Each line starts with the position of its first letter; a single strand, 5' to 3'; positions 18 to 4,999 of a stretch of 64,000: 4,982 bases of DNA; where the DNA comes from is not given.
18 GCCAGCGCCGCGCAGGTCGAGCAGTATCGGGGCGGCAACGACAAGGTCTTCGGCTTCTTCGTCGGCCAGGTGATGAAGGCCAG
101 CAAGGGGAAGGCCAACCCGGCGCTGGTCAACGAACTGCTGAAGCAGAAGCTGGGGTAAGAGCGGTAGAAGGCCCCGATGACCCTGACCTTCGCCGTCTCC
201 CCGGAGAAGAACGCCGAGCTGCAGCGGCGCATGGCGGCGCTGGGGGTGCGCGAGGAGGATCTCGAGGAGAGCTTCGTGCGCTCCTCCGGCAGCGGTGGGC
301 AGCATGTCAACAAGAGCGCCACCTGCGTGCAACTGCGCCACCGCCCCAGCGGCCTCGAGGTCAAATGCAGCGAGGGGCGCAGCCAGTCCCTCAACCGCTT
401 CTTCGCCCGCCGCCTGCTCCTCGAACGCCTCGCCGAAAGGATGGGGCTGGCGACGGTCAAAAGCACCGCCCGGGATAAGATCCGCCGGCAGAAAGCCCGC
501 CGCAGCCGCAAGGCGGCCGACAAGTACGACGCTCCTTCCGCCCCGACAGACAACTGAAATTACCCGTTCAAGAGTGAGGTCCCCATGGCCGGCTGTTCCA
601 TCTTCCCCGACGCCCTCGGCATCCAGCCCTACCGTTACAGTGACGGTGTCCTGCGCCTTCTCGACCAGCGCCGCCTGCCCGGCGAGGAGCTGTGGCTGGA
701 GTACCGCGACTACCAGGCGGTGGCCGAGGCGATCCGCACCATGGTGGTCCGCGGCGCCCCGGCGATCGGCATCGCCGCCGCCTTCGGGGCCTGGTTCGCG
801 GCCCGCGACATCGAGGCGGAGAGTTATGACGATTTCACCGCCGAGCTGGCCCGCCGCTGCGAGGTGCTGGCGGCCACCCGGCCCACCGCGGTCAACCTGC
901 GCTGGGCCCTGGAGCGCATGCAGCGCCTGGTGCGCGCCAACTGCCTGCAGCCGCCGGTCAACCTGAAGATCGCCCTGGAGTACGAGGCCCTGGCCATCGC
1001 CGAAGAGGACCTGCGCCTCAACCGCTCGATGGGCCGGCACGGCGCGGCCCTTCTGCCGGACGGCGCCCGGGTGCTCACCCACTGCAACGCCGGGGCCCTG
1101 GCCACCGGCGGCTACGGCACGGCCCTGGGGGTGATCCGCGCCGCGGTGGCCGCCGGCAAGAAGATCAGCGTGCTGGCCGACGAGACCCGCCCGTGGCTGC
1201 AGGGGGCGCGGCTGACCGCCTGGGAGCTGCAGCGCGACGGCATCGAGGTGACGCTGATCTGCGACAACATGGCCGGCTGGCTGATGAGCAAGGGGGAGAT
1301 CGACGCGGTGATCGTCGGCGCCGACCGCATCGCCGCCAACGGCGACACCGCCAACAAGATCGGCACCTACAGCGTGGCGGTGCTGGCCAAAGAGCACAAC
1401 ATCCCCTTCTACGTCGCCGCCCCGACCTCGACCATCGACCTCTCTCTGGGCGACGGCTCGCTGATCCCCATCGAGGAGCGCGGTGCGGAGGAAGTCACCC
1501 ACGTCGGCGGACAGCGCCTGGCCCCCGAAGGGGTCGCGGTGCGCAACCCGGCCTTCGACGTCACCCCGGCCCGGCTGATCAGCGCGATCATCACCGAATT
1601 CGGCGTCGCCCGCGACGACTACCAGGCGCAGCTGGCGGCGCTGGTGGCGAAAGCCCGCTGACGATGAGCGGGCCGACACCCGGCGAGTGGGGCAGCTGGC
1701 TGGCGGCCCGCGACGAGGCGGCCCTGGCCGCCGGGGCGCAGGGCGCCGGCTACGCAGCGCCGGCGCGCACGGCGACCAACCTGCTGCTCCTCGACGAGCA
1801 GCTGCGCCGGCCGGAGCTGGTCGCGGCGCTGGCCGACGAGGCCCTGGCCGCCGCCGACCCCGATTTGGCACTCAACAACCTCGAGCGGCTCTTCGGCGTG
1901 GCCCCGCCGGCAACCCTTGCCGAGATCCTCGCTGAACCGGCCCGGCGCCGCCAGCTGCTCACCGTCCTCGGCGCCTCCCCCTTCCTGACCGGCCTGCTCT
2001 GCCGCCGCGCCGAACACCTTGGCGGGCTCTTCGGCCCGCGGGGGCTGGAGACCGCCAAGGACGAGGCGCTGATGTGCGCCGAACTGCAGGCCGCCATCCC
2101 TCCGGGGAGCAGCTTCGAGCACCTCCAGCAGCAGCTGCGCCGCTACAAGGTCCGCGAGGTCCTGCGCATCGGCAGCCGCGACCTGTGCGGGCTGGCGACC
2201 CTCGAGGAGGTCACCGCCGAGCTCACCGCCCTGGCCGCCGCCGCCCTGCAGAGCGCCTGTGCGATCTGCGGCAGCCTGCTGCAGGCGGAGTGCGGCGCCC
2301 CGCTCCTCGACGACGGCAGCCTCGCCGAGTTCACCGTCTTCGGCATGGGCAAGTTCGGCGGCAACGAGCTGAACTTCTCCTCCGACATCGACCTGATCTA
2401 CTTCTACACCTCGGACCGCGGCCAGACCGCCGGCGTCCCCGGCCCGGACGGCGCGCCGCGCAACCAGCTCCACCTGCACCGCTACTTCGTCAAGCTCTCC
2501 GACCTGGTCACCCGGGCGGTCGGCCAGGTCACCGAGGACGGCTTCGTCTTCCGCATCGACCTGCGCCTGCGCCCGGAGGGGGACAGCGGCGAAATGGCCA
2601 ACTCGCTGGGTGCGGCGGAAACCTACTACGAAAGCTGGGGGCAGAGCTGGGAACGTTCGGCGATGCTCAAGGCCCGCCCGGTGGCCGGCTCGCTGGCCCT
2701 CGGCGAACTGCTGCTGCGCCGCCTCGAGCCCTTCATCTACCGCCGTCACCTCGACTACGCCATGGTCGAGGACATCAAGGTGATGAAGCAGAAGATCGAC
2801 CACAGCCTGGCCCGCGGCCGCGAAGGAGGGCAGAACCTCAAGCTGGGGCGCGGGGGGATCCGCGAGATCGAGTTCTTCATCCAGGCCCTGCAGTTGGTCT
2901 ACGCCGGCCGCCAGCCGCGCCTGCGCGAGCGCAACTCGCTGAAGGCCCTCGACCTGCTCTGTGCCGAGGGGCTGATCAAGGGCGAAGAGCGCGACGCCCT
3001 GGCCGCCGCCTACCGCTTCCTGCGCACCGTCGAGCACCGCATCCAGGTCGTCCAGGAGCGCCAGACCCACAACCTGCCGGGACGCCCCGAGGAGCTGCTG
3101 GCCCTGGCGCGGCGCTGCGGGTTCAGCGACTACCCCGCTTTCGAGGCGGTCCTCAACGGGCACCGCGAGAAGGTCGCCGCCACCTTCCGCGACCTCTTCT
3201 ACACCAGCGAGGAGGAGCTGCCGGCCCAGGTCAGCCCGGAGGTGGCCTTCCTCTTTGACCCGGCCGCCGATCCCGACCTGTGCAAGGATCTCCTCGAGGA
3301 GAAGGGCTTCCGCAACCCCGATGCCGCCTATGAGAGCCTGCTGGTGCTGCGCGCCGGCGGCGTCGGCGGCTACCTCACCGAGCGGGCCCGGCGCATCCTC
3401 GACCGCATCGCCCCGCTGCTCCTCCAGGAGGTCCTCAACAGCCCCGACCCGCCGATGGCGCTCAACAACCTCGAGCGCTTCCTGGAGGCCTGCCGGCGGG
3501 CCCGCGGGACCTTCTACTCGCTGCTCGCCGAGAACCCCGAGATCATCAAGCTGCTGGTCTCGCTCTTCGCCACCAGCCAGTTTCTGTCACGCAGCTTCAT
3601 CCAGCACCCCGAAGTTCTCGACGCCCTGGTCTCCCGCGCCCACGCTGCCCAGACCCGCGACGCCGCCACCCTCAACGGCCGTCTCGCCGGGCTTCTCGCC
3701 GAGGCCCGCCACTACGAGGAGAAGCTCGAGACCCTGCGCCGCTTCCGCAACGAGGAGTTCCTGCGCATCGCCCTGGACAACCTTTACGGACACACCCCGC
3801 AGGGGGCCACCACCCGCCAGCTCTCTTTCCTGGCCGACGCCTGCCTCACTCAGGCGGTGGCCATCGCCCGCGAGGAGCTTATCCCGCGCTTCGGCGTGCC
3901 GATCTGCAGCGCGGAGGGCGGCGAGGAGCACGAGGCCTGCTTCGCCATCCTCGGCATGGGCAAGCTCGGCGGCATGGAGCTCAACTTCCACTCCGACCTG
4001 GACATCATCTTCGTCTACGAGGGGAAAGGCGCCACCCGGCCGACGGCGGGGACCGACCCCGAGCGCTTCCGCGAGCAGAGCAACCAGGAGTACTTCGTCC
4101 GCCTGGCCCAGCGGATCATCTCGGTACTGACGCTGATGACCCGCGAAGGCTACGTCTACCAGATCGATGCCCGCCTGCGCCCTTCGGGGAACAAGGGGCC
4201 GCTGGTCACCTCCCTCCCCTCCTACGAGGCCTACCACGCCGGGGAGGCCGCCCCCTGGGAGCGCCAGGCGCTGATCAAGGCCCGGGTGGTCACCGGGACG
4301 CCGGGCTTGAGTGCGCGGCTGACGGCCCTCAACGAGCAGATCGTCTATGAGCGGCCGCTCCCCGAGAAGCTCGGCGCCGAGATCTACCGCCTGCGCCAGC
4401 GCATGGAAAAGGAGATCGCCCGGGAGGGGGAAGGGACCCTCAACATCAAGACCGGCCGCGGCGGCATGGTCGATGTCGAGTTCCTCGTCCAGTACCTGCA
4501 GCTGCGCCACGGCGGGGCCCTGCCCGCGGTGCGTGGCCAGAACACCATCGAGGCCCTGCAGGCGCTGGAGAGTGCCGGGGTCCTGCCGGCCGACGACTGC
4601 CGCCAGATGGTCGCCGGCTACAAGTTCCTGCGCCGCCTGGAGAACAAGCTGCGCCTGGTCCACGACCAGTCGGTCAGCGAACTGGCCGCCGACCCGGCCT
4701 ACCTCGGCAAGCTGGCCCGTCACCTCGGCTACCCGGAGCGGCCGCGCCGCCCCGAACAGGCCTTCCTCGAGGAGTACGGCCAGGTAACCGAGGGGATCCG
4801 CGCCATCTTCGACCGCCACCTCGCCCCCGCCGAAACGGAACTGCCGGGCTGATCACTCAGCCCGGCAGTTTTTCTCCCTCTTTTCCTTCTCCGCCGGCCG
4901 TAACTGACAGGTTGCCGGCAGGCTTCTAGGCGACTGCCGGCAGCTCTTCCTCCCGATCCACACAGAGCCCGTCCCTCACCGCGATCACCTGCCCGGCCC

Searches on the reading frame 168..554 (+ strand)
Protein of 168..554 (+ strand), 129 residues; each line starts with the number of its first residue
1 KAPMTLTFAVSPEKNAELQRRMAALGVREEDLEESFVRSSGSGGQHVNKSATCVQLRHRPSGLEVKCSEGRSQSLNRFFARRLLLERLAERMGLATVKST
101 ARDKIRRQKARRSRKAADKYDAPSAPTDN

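Call 35: search_protein_families(library=ncbifam, proteins=[window:168-554:+], max_evalue=1e-10)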
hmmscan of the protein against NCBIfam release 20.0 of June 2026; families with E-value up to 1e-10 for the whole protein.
window:168-554:+ (129 aa): 5 families
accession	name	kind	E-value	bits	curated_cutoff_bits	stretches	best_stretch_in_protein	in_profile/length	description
TIGR00020.2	prfB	exception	3.9e-17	62.3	370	1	24-94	221-291/353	peptide chain release factor 2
NF001859.2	PRK00591.1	equivalog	4.3e-17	62.2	400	1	24-109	208-291/347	peptide chain release factor 1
TIGR00019.1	prfA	equivalog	3.4e-16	59.1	423.25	1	24-110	216-300/361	peptide chain release factor 1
TIGR03072.1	release_prfH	equivalog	2.6e-15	56.5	166.65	1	27-101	103-177/200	peptide chain release factor H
NF006718.0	PRK09256.1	equivalog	1e-12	47.9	100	0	24-58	9-43/140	alternative ribosome rescue aminoacyl-tRNA hydrolase ArfB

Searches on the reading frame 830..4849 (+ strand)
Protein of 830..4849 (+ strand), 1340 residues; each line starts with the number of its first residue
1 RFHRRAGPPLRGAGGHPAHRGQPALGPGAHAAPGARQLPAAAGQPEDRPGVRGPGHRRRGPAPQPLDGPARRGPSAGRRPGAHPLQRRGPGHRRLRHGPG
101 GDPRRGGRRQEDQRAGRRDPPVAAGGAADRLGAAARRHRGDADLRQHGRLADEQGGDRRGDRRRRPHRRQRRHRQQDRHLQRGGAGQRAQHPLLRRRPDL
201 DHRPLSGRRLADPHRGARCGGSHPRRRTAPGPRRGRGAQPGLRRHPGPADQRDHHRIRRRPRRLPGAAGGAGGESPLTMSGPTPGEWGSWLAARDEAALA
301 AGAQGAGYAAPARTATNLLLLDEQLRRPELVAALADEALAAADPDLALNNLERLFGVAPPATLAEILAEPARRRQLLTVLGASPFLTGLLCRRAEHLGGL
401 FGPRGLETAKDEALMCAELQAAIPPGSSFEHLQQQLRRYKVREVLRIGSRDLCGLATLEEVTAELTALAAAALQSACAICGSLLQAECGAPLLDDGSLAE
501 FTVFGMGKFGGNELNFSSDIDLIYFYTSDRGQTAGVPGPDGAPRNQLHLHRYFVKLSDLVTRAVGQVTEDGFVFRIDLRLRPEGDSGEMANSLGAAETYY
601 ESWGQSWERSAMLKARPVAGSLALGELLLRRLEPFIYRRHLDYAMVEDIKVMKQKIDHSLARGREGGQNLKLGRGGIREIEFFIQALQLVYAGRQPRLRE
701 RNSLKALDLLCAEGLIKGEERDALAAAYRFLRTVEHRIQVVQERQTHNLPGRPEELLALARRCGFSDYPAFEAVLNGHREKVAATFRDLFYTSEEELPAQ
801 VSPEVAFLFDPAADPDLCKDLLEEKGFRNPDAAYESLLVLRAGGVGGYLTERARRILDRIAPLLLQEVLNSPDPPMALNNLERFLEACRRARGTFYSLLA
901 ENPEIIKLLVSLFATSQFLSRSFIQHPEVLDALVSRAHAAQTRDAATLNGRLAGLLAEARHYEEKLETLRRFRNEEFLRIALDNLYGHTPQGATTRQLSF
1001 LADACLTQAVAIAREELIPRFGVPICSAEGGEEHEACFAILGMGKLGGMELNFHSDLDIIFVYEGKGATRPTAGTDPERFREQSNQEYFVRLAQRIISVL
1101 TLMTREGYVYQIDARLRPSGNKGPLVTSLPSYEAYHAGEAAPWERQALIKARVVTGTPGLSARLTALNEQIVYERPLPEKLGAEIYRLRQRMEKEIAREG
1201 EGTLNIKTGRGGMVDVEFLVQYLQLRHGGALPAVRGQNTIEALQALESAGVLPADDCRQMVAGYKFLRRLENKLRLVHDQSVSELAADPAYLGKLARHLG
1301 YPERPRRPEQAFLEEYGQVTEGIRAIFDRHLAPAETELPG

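Call 35: search_protein_families(library=ncbifam, proteins=[window:830-4849:+], max_evalue=1e-10)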
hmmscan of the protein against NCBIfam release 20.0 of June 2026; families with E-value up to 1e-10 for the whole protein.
window:830-4849:+ (1340 aa): 3 families
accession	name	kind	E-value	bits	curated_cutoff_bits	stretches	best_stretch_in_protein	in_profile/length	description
NF008292.0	PRK11072.1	equivalog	6.2e-224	746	487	2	369-1227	26-866/946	bifunctional [glutamate--ammonia ligase]-adenylyl-L-tyrosine phosphorylase/[glutamate--ammonia-ligase] adenylyltransferase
NF010706.0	PRK14108.1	equivalog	8.6e-193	642.7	724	2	338-1197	19-856/986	bifunctional [glutamine synthetase] adenylyltransferase/[glutamine synthetase]-adenylyl-L-tyrosine phosphorylase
NF010707.0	PRK14109.1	equivalog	9.8e-176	586.7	625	2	324-999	37-695/1010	bifunctional [glutamine synthetase] adenylyltransferase/[glutamine synthetase]-adenylyl-L-tyrosine phosphorylase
